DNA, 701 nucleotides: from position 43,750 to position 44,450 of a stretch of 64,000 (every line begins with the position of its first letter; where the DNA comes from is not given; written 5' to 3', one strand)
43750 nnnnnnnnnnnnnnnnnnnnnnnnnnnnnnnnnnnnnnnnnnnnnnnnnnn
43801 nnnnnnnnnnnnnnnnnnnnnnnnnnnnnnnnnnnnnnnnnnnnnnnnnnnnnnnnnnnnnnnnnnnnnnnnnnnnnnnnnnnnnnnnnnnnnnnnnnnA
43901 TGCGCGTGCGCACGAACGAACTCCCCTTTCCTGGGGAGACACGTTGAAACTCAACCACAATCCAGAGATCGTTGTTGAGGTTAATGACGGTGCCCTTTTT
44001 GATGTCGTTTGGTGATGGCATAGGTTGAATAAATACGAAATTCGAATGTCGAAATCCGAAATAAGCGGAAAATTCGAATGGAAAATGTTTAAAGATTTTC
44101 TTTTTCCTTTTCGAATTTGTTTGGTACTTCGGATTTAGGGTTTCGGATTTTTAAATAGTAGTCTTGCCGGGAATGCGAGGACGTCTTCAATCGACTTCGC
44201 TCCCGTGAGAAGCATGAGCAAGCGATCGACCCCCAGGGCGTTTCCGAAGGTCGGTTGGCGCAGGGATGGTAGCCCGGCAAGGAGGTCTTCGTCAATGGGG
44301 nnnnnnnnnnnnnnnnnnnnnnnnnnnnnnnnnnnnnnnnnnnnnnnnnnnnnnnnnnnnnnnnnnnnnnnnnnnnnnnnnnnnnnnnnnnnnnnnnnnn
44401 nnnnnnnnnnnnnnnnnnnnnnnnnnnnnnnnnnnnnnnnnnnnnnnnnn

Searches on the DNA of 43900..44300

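Call 25: search_rna_families(source=window, start=43900, end=44300, threshold=evalue, max_evalue=10)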
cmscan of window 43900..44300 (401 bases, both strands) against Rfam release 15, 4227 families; matches with E-value up to 10: 5.
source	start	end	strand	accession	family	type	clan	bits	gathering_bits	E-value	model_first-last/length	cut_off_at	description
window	44037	44151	+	RF04128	MIR8562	Gene; miRNA;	-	16.3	211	1.2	24-219/242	no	MIR8562 microRNA precursor family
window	44053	44135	+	RF03743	MIR7696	Gene; miRNA;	-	16.2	83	2.9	1-88/88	no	MIR7696 microRNA precursor family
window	44038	44150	-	RF04128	MIR8562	Gene; miRNA;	-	15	211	2.2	61-182/242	no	MIR8562 microRNA precursor family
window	44023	44154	-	RF02857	30_255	Gene; sRNA;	-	14.5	197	9.5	1-213/213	no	Leptospira sRNA 30_255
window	44056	44132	+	RF02409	snoR125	Gene; snRNA; snoRNA; CD-box;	-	14.4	100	0.65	62-147/200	no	Small nucleolar RNA snoR125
